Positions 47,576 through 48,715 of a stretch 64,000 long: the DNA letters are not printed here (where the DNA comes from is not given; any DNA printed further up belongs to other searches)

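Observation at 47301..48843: Second, diverged copy of the same radical SAM/twitch enzyme about 9 kb away, with its own promoter element and a 2-TM partner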

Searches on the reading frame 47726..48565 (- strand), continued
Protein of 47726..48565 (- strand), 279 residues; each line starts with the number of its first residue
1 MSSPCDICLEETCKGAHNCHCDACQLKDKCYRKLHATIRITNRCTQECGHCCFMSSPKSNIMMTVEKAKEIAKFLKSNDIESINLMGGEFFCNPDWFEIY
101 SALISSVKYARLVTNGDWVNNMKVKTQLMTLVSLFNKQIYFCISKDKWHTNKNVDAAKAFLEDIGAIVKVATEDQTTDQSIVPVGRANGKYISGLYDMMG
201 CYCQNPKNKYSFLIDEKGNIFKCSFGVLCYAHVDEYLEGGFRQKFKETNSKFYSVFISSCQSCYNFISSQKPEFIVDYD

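Call 63: search_protein_families(library=ncbifam, proteins=[P0261, P0262, P0269, P0270, P0273, P0278, P0283, P0285, P0293, P0312], max_evalue=0.00001)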
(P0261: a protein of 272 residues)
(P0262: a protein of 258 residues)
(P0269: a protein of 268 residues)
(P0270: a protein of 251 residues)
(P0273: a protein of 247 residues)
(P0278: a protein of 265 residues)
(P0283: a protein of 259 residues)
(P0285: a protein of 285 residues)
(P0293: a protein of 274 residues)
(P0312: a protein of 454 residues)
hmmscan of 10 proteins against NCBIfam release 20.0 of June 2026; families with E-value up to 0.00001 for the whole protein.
P0261 (272 aa): 9 families
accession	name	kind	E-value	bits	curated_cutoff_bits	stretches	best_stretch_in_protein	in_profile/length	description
NF012164.0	AlbA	equivalog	8.3e-12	44.3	850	1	23-128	117-220/442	subtilosin maturase AlbA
NF045646.2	rSAM_Se_TrsS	equivalog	4.2e-09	35.5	490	1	22-116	89-185/441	radical SAM (seleno)protein TrsS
TIGR04167.1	rSAM_SeCys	equivalog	2e-08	33.8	300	1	23-95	12-84/303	arsenosugar biosynthesis radical SAM (seleno)protein ArsS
TIGR04317.1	W_rSAM_matur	equivalog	5.1e-08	32.4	380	1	23-142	8-127/349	tungsten cofactor oxidoreductase radical SAM maturase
TIGR02668.1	moaA_archaeal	equivalog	4e-07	29.3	325.25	1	23-106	14-99/303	GTP 3',8-cyclase MoaA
TIGR02666.1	moaA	equivalog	7e-07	28.5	284.05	1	23-109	14-108/336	GTP 3',8-cyclase MoaA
NF001199.0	PRK00164.2-1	equivalog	1.1e-06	28.1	231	1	23-106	16-101/308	GTP 3',8-cyclase MoaA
TIGR04251.1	SCM_rSAM_ScmF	equivalog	2.4e-06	27.2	400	1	24-108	9-97/353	SynChlorMet cassette radical SAM/SPASM protein ScmF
TIGR04133.1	rSAM_w_lipo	hypoth_equivalog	4.8e-06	25.7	425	0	24-107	29-116/350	TIGR04133 family radical SAM/SPASM protein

P0262 (258 aa): 6 families
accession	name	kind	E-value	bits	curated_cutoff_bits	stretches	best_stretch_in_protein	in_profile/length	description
TIGR04078.1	rSAM_yydG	equivalog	6e-13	48.9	300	1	9-121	4-118/309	YydG family radical SAM peptide epimerase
TIGR04167.1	rSAM_SeCys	equivalog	2.7e-09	36.7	300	1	10-82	12-85/303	arsenosugar biosynthesis radical SAM (seleno)protein ArsS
NF038283.1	viperin_w_prok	equivalog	7e-08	32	180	1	12-94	8-101/281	viperin family antiviral radical SAM protein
NF049973.1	radical_Rv1681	equivalog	4.4e-07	29.1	380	1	15-144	81-211/326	Rv1681 family radical SAM protein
NF012164.0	AlbA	equivalog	1.5e-06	26.9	850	1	8-90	115-200/442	subtilosin maturase AlbA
TIGR03962.1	mycofact_rSAM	equivalog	2.2e-06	27.1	265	1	11-94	17-103/339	mycofactocin radical SAM maturase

P0269 (268 aa): 18 families
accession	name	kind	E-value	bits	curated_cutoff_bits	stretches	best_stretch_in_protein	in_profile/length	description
TIGR04078.1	rSAM_yydG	equivalog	7.1e-13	48.7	300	1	10-130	1-122/309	YydG family radical SAM peptide epimerase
NF038283.1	viperin_w_prok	equivalog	1.5e-10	40.7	180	1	15-102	7-102/281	viperin family antiviral radical SAM protein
TIGR04317.1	W_rSAM_matur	equivalog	1e-09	38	380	1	10-100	4-95/349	tungsten cofactor oxidoreductase radical SAM maturase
TIGR04167.1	rSAM_SeCys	equivalog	2.5e-09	36.8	300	1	13-90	11-86/303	arsenosugar biosynthesis radical SAM (seleno)protein ArsS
TIGR04340.1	rSAM_ACGX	hypoth_equivalog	2.6e-09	36.8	400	1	14-91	7-89/341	radical SAM/SPASM domain protein, ACGX system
TIGR02668.1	moaA_archaeal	equivalog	6.5e-09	35.2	325.25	1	11-101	11-103/303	GTP 3',8-cyclase MoaA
TIGR04303.1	GeoRSP_rSAM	equivalog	8.3e-09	35.4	400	1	19-145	10-144/325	GeoRSP system radical SAM/SPASM protein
TIGR03962.1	mycofact_rSAM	equivalog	9.5e-09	34.9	265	1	15-102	17-104/339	mycofactocin radical SAM maturase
NF047865.1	rSAM_PapB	equivalog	1.4e-08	34.4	340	1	11-74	4-70/330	PapB family radical SAM/SPASM ranthipeptide maturase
TIGR04055.1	rSAM_NirJ2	equivalog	3.9e-07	29.9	500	1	16-125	6-109/326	putative heme d1 biosynthesis radical SAM protein NirJ2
NF001199.0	PRK00164.2-1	equivalog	4.3e-07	29.4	231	1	11-101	13-105/308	GTP 3',8-cyclase MoaA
TIGR04321.1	spiroSPASM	subfamily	8.9e-07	27.9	250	0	193-247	447-506/510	spiro-SPASM protein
TIGR02666.1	moaA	equivalog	1.1e-06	27.9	284.05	1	14-100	14-108/336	GTP 3',8-cyclase MoaA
NF049973.1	radical_Rv1681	equivalog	2.6e-06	26.6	380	1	19-98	81-160/326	Rv1681 family radical SAM protein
TIGR04546.1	rSAM_ahbC_deAc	equivalog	2.9e-06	26.3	650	0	12-102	41-132/390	12,18-didecarboxysiroheme deacetylase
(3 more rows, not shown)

P0270 (251 aa): 2 families
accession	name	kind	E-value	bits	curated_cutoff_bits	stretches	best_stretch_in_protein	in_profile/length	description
TIGR04078.1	rSAM_yydG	equivalog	1.7e-10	40.9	300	1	18-137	2-121/309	YydG family radical SAM peptide epimerase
NF012164.0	AlbA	equivalog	9.5e-09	34.2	850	1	20-100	116-198/442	subtilosin maturase AlbA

P0273 (247 aa): 3 families
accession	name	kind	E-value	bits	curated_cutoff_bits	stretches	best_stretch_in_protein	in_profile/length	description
TIGR04078.1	rSAM_yydG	equivalog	6.9e-09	35.6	300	1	7-139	3-133/309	YydG family radical SAM peptide epimerase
TIGR04167.1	rSAM_SeCys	equivalog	1.1e-07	31.5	300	1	7-80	10-82/303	arsenosugar biosynthesis radical SAM (seleno)protein ArsS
NF012164.0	AlbA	equivalog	1e-06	27.4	850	1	5-96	113-202/442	subtilosin maturase AlbA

P0278 (265 aa): 3 families
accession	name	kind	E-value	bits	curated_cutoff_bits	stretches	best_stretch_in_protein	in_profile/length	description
TIGR04078.1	rSAM_yydG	equivalog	3.7e-09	36.5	300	1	20-136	3-119/309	YydG family radical SAM peptide epimerase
TIGR03962.1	mycofact_rSAM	equivalog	5.5e-06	25.8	265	1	22-105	16-101/339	mycofactocin radical SAM maturase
TIGR04167.1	rSAM_SeCys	equivalog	6.9e-06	25.5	300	1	21-63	11-53/303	arsenosugar biosynthesis radical SAM (seleno)protein ArsS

P0283 (259 aa): 5 families
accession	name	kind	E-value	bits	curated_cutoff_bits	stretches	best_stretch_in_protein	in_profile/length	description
TIGR04078.1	rSAM_yydG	equivalog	4.2e-09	36.3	300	1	21-136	4-121/309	YydG family radical SAM peptide epimerase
TIGR04167.1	rSAM_SeCys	equivalog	5.3e-07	29.2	300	1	20-93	10-85/303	arsenosugar biosynthesis radical SAM (seleno)protein ArsS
TIGR03977.1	rSAM_pair_HxsC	equivalog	6.6e-06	25.2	267.9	0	13-118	20-126/292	His-Xaa-Ser system radical SAM maturase HxsC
NF038283.1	viperin_w_prok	equivalog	7e-06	25.4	180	1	24-112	8-103/281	viperin family antiviral radical SAM protein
NF045646.2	rSAM_Se_TrsS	equivalog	7.8e-06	24.7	490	0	15-106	83-178/441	radical SAM (seleno)protein TrsS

P0285 (285 aa): 1 family
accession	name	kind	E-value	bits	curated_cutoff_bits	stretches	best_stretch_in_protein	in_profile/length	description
TIGR04078.1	rSAM_yydG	equivalog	1.5e-07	31.2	300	1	34-143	7-117/309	YydG family radical SAM peptide epimerase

P0293 (274 aa): 3 families
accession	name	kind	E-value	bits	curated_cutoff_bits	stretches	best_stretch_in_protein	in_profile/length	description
TIGR04078.1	rSAM_yydG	equivalog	1.9e-08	34.2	300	1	3-131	3-125/309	YydG family radical SAM peptide epimerase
NF012164.0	AlbA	equivalog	1.3e-07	30.4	850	1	5-124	117-224/442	subtilosin maturase AlbA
TIGR04167.1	rSAM_SeCys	equivalog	3.4e-06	26.5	300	1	4-96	11-95/303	arsenosugar biosynthesis radical SAM (seleno)protein ArsS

P0312 (454 aa): 58 families (the best 25 are shown)
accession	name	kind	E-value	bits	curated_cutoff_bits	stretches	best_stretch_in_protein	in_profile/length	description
NF012164.0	AlbA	equivalog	5.5e-105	351.4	850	1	34-441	31-434/442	subtilosin maturase AlbA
TIGR04545.1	rSAM_ahbD_hemeb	equivalog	6.4e-37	127.8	500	2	121-318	4-198/339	heme b synthase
TIGR04055.1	rSAM_NirJ2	equivalog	7.5e-37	127.6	500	1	123-426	6-310/326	putative heme d1 biosynthesis radical SAM protein NirJ2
TIGR03962.1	mycofact_rSAM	equivalog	6e-36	124.3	265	1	115-421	10-314/339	mycofactocin radical SAM maturase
TIGR04053.2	TIGR04053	equivalog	4.1e-32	111.8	395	1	115-340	6-229/366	TIGR04053 family radical SAM/SPASM domain-containing protein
TIGR04403.1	rSAM_skfB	equivalog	5.4e-32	111.1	300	1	111-394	98-375/402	sporulation killing factor system radical SAM maturase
TIGR04051.1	rSAM_NirJ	equivalog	5.8e-31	107.7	515.45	1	121-301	6-185/354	heme d1 biosynthesis radical SAM protein NirJ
TIGR04303.1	GeoRSP_rSAM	equivalog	3.7e-30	105.6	400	1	118-433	6-320/325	GeoRSP system radical SAM/SPASM protein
NF050035.1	rSAM_WgK_link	exception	3.3e-29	102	650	1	115-282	7-174/367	radical SAM/SPASM peptide maturase WgkB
TIGR04250.1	SCM_rSAM_ScmE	equivalog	2.1e-28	99.3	400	1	120-298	6-185/358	SynChlorMet cassette radical SAM/SPASM protein ScmE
TIGR04251.1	SCM_rSAM_ScmF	equivalog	1.6e-27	96.8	400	1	121-419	8-320/353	SynChlorMet cassette radical SAM/SPASM protein ScmF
TIGR02109.1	PQQ_syn_pqqE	equivalog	1.5e-26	93.2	381.35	1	113-426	3-319/358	pyrroloquinoline quinone biosynthesis protein PqqE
NF049973.1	radical_Rv1681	equivalog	1.3e-25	90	380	1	126-279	81-234/326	Rv1681 family radical SAM protein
TIGR04546.1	rSAM_ahbC_deAc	equivalog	6.7e-25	87.7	650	1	120-311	42-232/390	12,18-didecarboxysiroheme deacetylase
TIGR04054.1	rSAM_NirJ1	equivalog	9.8e-25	87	650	1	119-316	38-231/387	putative heme d1 biosynthesis radical SAM protein NirJ1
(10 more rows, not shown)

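Call 64: search_protein_families(library=ncbifam, proteins=[P0306, P0309, P0319, P0330, P0332, P0336, P0327, P0352, P0357], max_evalue=1e-20)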
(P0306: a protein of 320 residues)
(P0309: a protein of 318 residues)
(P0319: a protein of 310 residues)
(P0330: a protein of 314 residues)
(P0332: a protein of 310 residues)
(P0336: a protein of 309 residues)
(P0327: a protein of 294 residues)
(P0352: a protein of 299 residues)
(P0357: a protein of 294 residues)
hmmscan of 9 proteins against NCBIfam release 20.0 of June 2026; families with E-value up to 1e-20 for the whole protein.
P0306 (320 aa): 1 family
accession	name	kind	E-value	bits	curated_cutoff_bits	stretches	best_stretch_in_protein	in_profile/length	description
TIGR04078.1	rSAM_yydG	equivalog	1.6e-137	458.1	300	1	4-314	1-309/309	YydG family radical SAM peptide epimerase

P0309 (318 aa): 1 family
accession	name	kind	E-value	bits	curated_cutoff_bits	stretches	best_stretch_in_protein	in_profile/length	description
TIGR04078.1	rSAM_yydG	equivalog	2.6e-129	431.1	300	1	5-311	2-308/309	YydG family radical SAM peptide epimerase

P0319 (310 aa): 1 family
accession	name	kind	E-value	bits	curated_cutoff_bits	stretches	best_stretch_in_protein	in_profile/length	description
TIGR04078.1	rSAM_yydG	equivalog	1.3e-118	395.9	300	1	2-303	1-309/309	YydG family radical SAM peptide epimerase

P0330 (314 aa): 1 family
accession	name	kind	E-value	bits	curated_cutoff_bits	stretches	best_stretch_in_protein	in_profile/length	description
TIGR04078.1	rSAM_yydG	equivalog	2e-94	316.5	300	1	2-307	1-309/309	YydG family radical SAM peptide epimerase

P0332 (310 aa): 0 families

P0336 (309 aa): 1 family
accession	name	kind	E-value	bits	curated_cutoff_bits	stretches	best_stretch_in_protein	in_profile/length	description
TIGR04078.1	rSAM_yydG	equivalog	1e-82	278.1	300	1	3-304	2-309/309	YydG family radical SAM peptide epimerase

P0327 (294 aa): 0 families

P0352 (299 aa): 1 family
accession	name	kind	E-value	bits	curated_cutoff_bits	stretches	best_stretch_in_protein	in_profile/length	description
TIGR04078.1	rSAM_yydG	equivalog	6.1e-48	163.9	300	1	9-253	4-249/309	YydG family radical SAM peptide epimerase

P0357 (294 aa): 1 family
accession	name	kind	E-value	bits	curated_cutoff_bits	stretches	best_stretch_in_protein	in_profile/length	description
TIGR04078.1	rSAM_yydG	equivalog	6.9e-23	81.6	300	0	8-117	7-118/309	YydG family radical SAM peptide epimerase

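Call 65: search_solved_structures(query=P0306, max_evalue=1e-20, show_alignments=1)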
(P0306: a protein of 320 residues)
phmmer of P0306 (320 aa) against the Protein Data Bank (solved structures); distinct sequences matched with E-value up to 1e-20: 3.
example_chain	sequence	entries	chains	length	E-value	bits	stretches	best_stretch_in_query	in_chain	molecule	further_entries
8ai1_A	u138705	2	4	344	2.8e-146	489.9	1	1-320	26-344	Putative peptide biosynthesis protein YydG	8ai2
8ai6_A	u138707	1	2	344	6.8e-146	488.7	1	1-320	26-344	Putative peptide biosynthesis protein YydG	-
8ai3_A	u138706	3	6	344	2.9e-145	486.6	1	1-320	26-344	Putative peptide biosynthesis protein YydG | Radical SAM core domain-containing protein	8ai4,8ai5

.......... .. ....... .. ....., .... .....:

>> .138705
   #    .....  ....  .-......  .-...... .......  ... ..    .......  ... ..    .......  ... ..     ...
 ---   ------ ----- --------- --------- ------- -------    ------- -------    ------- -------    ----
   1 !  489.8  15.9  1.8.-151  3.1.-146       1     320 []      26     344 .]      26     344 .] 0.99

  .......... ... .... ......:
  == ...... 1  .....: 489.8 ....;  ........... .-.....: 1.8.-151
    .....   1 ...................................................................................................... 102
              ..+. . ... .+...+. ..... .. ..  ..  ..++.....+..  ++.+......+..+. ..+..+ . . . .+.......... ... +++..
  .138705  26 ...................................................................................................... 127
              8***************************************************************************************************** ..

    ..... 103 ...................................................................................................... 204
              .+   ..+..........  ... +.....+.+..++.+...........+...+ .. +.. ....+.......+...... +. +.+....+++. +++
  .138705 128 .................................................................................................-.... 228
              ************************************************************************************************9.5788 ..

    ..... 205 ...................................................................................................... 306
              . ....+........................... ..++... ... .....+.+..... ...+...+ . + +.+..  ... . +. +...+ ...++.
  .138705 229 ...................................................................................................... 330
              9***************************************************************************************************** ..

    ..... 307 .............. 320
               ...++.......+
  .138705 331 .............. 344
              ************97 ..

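Call 70: find_related_loci(query=A1, collection=genome_contigs, flank=5000)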
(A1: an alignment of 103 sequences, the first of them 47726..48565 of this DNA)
Query A1 (279 aa) in genome_contigs; peptide patterns used: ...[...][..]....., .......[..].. (x = any residue, [..] = any of these).
20 stretches matched a pattern; 5 encode a relative of the query (tblastn E <= 1e-3); 5 distinct loci.
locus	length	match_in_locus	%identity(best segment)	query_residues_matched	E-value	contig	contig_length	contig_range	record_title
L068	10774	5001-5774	56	3-263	3e-94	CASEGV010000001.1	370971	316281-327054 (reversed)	uncultured Mycoplasmatota bacterium isolate A2_L3_372372_idba_bin.42 genome assembly, contig: A2_L3_372372_idba_bin.42.f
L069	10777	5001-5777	51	1-263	9e-80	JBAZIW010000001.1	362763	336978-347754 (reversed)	MAG: Candidatus Paceibacterota bacterium isolate SO_2017_LW4_104 scaffold_78_c1_LW137-91_2017, whole genome shotgun sequ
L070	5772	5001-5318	28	38-146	3e-7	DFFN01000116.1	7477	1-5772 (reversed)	MAG TPA_asm: Lachnoclostridium sp. UBA3775 UBA3775_contig_99124, whole genome shotgun sequence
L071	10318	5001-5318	28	38-146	8e-7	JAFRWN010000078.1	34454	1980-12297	MAG: Lachnospiraceae bacterium isolate RGIG2862 Goat_Omasum.Co__c1233968, whole genome shotgun sequence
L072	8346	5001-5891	30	36-233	2e-6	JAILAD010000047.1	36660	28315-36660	MAG: Lachnospiraceae bacterium isolate RUI524 k141_6342969_flag=0_multi=100.0000_len=36660, whole genome shotgun sequenc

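Call 78: find_encoding_contigs(protein=P0045, flank=5000, max_places=3)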
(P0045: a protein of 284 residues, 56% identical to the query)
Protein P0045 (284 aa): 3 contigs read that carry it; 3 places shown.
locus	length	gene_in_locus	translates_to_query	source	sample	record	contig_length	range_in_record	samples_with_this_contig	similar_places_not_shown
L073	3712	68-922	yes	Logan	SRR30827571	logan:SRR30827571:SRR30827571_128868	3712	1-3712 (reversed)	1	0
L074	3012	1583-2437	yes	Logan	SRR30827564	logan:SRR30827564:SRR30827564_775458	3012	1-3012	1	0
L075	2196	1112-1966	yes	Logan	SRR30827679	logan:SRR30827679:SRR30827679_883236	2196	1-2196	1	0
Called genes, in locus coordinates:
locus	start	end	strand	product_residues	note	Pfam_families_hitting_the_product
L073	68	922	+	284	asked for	PF04055:Radical_SAM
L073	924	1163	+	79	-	-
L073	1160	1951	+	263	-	PF01555:N6_N4_Mtase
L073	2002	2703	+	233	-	PF01541:GIY-YIG, PF07460:NUMOD3 (faint)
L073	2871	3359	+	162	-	PF00436:SSB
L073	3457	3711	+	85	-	?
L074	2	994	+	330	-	?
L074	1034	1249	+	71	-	-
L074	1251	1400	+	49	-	-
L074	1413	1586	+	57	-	-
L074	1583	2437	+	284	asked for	PF04055:Radical_SAM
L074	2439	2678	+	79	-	-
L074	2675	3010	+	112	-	?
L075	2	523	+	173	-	?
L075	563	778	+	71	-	-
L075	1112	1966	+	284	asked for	PF04055:Radical_SAM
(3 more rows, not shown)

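Call 79: find_encoding_contigs(protein=P0049, flank=5000, max_places=3)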
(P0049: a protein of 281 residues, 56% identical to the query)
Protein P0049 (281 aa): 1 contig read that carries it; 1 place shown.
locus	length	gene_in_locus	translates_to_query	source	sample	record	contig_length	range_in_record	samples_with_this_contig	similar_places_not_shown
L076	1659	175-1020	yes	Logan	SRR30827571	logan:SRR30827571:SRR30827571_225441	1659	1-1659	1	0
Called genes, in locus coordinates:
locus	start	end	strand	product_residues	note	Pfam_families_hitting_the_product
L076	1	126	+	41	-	?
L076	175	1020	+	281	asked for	PF04055:Radical_SAM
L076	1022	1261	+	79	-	-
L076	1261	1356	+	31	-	-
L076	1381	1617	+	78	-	-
